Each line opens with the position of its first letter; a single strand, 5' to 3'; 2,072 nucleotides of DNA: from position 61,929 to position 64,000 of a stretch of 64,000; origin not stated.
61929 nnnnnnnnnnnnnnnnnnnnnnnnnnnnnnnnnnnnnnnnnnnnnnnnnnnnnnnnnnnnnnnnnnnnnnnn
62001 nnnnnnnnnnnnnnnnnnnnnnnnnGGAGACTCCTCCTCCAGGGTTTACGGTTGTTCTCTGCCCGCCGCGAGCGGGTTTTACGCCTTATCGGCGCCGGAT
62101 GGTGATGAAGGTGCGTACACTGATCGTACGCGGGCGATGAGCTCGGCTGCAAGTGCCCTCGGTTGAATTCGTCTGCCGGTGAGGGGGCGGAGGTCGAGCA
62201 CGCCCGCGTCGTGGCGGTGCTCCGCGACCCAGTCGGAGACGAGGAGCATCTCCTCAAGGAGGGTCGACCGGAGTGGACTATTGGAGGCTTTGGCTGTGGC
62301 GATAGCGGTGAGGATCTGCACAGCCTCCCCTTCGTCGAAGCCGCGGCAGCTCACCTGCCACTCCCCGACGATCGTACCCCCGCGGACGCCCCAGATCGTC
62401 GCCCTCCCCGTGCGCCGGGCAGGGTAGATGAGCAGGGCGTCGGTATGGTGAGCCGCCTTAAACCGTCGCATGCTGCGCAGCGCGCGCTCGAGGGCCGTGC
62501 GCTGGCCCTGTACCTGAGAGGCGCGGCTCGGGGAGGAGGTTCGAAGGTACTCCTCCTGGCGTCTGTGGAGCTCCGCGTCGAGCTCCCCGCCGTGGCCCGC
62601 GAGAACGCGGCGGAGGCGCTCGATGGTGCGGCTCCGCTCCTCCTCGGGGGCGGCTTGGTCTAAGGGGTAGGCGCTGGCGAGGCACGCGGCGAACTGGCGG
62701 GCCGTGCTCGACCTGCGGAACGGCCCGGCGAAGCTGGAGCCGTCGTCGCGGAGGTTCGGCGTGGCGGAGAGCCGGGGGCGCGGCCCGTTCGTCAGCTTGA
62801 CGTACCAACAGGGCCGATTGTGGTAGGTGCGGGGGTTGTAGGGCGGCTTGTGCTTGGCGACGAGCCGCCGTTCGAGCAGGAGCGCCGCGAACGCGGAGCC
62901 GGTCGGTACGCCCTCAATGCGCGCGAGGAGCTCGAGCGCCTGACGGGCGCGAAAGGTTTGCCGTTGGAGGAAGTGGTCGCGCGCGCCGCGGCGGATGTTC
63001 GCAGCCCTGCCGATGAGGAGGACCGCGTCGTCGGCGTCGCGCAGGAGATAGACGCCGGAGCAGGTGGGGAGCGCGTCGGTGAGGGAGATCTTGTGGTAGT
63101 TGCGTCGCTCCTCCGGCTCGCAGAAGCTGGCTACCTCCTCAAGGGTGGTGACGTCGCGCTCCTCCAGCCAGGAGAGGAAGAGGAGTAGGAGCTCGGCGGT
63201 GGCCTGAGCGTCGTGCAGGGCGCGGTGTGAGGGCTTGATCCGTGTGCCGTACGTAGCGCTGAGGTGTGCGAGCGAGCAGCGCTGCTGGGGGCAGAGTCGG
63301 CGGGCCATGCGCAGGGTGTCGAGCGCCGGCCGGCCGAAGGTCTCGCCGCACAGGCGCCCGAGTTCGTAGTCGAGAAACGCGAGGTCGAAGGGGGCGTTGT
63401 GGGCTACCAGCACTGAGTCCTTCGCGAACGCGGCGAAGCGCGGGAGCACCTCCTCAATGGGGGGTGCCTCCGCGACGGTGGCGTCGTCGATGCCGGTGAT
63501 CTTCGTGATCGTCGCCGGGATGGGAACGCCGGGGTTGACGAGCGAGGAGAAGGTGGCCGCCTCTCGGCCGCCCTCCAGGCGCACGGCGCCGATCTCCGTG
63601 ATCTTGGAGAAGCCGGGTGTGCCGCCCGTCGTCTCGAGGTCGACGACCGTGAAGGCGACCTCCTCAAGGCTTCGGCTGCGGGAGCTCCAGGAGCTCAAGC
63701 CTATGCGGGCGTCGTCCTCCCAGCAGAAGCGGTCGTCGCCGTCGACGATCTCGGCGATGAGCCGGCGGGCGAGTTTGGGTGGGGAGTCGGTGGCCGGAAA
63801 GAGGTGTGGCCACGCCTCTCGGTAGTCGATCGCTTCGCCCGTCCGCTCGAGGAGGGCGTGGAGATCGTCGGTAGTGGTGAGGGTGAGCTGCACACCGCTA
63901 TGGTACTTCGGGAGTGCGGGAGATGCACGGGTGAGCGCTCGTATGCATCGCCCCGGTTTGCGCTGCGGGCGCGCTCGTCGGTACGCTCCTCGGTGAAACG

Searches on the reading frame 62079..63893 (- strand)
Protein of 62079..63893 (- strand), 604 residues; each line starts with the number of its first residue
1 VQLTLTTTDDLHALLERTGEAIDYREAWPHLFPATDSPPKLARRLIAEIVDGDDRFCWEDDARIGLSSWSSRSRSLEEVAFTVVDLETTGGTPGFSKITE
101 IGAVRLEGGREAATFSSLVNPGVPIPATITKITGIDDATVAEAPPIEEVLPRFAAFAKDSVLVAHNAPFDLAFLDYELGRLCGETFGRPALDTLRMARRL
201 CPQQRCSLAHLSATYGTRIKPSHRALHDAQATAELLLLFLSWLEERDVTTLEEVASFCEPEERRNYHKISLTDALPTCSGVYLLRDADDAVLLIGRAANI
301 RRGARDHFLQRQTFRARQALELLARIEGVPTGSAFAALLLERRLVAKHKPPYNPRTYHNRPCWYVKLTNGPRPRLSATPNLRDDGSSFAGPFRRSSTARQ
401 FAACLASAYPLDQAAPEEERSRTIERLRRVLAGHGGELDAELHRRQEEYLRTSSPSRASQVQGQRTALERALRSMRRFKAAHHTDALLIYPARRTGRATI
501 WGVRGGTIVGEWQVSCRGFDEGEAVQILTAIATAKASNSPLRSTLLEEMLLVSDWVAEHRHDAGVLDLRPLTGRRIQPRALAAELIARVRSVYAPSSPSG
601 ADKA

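Call 25: search_protein_families(library=pfam, proteins=[window:62079-63893:-], max_evalue=0.0001)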
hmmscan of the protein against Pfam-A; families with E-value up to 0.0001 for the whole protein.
window:62079-63893:- (604 aa): 2 families
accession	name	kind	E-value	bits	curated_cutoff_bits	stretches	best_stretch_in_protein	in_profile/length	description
PF00929.31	RNase_T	-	1.8e-32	113.6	24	1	83-236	2-164/164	Exonuclease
PF16473.11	Rv2179c-like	-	1.9e-05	24.9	27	0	83-235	4-172/177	3'-5' exoribonuclease Rv2179c-like domain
